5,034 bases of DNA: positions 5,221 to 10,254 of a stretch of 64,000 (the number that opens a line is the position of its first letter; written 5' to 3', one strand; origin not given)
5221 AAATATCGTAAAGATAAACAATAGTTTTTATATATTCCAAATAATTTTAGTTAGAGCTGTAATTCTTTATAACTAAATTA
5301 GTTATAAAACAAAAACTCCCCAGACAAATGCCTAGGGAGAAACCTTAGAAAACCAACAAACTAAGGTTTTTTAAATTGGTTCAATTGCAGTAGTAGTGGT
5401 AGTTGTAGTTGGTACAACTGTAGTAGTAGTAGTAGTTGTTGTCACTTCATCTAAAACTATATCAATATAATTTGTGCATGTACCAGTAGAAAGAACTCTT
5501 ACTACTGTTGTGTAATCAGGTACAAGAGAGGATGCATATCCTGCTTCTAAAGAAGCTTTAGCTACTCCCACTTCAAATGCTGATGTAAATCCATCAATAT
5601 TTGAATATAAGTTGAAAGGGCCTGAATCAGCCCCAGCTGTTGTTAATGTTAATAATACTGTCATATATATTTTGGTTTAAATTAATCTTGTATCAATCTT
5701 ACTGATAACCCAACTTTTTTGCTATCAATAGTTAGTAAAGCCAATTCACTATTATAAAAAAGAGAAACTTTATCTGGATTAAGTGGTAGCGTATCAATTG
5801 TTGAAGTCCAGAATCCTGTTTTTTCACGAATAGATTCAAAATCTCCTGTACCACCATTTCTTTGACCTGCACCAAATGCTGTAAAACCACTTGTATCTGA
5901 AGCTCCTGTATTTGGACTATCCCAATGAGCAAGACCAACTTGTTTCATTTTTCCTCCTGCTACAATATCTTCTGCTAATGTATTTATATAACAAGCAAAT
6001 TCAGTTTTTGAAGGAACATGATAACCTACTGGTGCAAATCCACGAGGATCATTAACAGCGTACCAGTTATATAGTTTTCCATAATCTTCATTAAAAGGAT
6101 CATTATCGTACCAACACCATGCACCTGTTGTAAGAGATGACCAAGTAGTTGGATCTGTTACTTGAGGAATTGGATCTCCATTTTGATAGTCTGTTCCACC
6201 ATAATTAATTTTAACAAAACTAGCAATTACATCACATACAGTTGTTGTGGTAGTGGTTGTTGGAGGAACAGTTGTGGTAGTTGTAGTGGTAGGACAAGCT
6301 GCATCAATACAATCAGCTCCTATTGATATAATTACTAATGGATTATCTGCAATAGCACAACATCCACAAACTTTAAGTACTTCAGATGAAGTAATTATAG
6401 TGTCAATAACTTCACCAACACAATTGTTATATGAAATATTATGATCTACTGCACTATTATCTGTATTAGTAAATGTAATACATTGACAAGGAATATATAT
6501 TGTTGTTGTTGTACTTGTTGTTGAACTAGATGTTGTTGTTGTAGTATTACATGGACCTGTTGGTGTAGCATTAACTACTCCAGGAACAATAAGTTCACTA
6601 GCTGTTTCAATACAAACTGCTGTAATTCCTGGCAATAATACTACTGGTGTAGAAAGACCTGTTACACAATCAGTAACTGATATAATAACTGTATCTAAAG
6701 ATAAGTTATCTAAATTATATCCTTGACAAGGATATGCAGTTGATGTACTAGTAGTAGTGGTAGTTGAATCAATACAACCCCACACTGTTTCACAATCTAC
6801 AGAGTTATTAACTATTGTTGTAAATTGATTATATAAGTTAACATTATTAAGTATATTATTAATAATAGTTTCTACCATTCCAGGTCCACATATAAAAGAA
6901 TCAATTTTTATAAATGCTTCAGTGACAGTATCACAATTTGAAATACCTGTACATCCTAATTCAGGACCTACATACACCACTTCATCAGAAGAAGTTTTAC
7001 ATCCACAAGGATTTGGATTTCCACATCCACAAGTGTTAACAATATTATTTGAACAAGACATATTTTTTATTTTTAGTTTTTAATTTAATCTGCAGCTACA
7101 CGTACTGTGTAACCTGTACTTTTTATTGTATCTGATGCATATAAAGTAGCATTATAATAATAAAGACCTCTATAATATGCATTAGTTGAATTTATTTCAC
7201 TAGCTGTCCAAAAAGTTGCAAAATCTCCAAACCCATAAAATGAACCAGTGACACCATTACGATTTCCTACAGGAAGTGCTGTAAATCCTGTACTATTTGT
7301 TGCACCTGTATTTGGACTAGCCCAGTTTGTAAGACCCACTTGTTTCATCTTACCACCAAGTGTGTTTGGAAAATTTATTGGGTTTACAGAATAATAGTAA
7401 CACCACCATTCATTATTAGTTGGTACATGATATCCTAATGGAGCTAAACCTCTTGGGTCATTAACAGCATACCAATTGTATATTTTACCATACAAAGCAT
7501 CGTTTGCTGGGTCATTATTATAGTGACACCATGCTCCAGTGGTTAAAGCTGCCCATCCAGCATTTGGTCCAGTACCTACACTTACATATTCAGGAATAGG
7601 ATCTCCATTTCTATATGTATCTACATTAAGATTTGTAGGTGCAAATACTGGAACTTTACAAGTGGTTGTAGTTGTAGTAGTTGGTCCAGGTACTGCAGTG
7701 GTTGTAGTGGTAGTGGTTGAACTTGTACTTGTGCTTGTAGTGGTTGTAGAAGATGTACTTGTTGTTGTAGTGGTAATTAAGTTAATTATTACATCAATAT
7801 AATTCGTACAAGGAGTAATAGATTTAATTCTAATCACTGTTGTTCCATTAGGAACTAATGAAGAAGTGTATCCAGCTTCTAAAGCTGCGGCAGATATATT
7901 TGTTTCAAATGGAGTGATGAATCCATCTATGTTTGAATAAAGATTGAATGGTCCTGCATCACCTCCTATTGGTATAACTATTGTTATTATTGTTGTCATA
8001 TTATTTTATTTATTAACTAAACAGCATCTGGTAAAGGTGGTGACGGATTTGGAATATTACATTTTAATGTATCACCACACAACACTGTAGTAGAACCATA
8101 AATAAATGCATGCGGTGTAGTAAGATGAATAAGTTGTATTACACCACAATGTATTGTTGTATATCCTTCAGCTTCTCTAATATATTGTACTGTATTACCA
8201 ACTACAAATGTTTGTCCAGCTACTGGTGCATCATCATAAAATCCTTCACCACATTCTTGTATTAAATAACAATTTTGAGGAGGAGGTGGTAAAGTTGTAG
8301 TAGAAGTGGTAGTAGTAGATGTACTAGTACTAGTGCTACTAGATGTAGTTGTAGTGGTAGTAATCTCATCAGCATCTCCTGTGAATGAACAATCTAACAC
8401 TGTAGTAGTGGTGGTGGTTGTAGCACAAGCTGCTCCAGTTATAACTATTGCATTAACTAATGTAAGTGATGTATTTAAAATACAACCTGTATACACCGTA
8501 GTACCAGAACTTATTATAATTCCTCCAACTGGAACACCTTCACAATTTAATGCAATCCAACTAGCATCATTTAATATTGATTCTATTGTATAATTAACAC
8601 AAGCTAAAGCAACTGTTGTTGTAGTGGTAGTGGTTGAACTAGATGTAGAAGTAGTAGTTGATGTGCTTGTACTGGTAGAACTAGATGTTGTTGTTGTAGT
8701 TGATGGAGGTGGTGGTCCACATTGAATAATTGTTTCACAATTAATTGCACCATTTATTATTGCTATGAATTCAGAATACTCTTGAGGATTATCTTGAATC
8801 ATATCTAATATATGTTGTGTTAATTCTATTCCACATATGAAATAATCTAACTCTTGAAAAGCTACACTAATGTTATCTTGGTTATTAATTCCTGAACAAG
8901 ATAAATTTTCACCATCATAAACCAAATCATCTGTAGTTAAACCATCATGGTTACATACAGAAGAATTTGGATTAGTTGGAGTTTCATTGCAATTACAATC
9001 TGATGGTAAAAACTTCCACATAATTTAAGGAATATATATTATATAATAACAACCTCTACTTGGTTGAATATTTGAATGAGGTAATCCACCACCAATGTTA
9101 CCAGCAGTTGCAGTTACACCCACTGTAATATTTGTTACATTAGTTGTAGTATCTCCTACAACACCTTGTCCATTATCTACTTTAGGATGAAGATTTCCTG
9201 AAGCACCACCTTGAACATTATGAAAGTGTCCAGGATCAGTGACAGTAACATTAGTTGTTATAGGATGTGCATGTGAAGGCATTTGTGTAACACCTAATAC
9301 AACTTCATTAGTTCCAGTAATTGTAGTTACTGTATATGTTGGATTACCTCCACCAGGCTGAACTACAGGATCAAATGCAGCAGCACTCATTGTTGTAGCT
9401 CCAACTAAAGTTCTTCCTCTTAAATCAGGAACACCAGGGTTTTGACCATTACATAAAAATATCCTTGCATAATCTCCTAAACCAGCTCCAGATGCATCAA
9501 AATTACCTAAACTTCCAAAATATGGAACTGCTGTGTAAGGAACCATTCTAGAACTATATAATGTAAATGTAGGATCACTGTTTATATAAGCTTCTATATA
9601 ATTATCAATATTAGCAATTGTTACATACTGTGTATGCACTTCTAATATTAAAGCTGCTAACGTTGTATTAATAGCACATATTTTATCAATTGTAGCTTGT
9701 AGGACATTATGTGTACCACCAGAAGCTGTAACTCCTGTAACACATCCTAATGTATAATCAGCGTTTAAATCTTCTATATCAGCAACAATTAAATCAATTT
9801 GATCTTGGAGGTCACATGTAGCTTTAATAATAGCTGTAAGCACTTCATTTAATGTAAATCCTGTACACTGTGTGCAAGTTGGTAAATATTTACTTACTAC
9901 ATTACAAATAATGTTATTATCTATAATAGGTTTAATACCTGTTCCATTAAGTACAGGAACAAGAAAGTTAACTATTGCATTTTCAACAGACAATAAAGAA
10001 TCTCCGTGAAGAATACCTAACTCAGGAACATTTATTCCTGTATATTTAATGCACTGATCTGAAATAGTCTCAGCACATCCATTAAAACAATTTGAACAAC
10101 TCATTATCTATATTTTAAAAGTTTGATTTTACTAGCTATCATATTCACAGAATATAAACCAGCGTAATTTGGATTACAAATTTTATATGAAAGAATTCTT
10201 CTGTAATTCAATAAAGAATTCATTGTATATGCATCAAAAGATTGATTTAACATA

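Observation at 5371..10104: Tail-fibre cassette of five paralogs built by domain shuffling: two FISUMP C-terminal domains, one tail-collar domain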

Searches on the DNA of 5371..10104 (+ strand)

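Call 7: search_dna_similar(query=window:5371-10104:+, collection=phages, mode=distant, max_rows=20)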
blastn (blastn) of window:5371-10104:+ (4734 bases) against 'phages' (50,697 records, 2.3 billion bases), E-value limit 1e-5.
No match.

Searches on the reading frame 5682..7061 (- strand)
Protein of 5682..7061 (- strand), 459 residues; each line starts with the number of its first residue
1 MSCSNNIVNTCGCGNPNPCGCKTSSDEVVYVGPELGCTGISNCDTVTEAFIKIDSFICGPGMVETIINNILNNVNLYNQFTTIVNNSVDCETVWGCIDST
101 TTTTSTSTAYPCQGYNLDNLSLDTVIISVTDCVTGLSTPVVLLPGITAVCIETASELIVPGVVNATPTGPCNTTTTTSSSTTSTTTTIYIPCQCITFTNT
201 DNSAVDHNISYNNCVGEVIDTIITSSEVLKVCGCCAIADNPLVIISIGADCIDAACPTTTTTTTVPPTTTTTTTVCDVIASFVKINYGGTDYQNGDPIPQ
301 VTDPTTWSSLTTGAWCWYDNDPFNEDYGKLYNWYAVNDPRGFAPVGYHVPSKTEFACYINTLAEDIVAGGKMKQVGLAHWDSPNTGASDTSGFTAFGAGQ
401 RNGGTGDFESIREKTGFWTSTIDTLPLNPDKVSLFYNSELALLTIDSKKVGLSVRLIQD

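Call 3: search_protein_families(library=ncbifam, proteins=[window:5682-7061:-], max_evalue=0.01)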
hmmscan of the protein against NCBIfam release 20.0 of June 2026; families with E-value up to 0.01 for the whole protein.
window:5682-7061:- (459 aa): 1 family
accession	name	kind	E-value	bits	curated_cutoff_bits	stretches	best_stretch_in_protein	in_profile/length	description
TIGR02145.1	Fib_succ_major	domain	5.1e-16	59.9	41.65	1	312-459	31-176/176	FISUMP domain-containing protein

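Call 4: search_protein_families(library=pfam, proteins=[window:5682-7061:-], max_evalue=0.01)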
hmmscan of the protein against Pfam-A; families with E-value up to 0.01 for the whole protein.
window:5682-7061:- (459 aa): 1 family
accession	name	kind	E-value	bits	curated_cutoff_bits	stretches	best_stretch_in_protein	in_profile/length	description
PF09603.15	Fib_succ_major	-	1e-24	88.3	33.9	1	286-457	12-186/187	Fibrobacter succinogenes major domain (Fib_succ_major)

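Call 5: search_protein_families(library=phrogs, proteins=[window:5682-7061:-], max_evalue=0.01)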
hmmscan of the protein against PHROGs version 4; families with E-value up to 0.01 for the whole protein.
window:5682-7061:- (459 aa): 0 families

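Call 9: search_dna_similar(query=window:5682-7061:-, collection=phages, mode=protein, max_rows=30, max_evalue=0.001)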
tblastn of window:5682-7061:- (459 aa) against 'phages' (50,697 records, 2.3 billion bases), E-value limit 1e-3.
Records with a match: 4; places in all: 4; records where one place covers at least 80% of the query: 0.
Best place of each record, by identity: <60% 4.
By first word of the organism name: uncultured 2; Microcystis 1; Rhodobacteraceae 1.
By host as written in the record: - 3; Microcystis elabens 1.
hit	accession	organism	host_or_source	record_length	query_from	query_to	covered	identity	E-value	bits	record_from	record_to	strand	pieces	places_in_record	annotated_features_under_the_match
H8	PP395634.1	Microcystis phage Mel-JY01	Microcystis elabens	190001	291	457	36%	29.8%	1e-4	51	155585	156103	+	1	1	major paralogous domain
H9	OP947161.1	Rhodobacteraceae phage LS06-2018-MD05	-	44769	328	457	28%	35.9%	1e-8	64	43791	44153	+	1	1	hypothetical protein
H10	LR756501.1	uncultured phage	metagenomic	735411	318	405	19%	34.3%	2e-5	54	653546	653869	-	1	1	record has no annotation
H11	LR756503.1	uncultured phage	metagenomic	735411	318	405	19%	34.3%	2e-5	54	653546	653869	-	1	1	record has no annotation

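Call 68: get_annotated_region(hit=H9, flank=5000)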
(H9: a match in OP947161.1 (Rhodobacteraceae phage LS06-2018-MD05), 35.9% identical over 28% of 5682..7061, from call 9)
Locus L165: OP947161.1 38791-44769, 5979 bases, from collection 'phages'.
description: Rhodobacteraceae phage LS06-2018-MD05, complete genome.
organism: Rhodobacteraceae phage LS06-2018-MD05 (NCBI taxid 3003838)
taxonomy: Viruses; Duplodnaviria; Heunggongvirae; Uroviricota; Caudoviricetes
host: -; source: -; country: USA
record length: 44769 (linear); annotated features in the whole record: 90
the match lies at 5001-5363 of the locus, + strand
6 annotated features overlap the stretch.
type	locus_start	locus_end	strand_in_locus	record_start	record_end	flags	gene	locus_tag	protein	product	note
CDS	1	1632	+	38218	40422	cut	-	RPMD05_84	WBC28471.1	virion structural protein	-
CDS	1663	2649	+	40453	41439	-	-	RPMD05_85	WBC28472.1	hypothetical protein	-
CDS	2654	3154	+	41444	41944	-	-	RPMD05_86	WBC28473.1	hypothetical protein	-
CDS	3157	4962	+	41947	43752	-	-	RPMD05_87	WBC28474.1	virion structural protein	-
CDS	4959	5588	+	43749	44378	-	-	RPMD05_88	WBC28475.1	hypothetical protein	Fibrobacter succinogenes major domain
CDS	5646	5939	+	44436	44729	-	-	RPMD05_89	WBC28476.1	hypothetical protein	-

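Call 69: get_annotated_region(hit=H8, flank=5000)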
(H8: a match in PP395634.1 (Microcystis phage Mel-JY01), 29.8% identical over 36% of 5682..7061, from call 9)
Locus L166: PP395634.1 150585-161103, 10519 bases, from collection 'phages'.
description: Microcystis phage Mel-JY01, complete genome.
organism: Microcystis phage Mel-JY01 (NCBI taxid 3126653)
taxonomy: Viruses; Duplodnaviria; Heunggongvirae; Uroviricota; Caudoviricetes
host: Microcystis elabens; source: -; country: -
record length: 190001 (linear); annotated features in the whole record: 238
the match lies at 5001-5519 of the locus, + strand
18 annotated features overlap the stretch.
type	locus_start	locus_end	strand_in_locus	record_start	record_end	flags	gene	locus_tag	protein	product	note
CDS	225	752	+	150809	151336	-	-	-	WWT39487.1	hypothetical protein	-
CDS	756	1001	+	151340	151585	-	-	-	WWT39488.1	hypothetical protein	-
CDS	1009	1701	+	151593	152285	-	-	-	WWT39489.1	hypothetical protein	-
CDS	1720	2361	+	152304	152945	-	-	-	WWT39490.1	hypothetical protein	-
CDS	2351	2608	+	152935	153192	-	-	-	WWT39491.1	hypothetical protein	-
CDS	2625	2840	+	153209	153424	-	-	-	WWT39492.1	hypothetical protein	-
CDS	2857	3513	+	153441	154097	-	-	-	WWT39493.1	thymidylate synthase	-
CDS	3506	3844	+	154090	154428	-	-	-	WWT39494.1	hypothetical protein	-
CDS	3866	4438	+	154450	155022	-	-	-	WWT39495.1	hypothetical protein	-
CDS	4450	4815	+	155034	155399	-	-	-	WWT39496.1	hypothetical protein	-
CDS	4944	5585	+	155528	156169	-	-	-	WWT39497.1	major paralogous domain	-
CDS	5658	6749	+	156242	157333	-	-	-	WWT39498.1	hypothetical protein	-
CDS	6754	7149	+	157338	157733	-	-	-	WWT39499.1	hypothetical protein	-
CDS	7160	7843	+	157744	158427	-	-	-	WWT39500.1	hypothetical protein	-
CDS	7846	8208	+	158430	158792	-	-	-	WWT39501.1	hypothetical protein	-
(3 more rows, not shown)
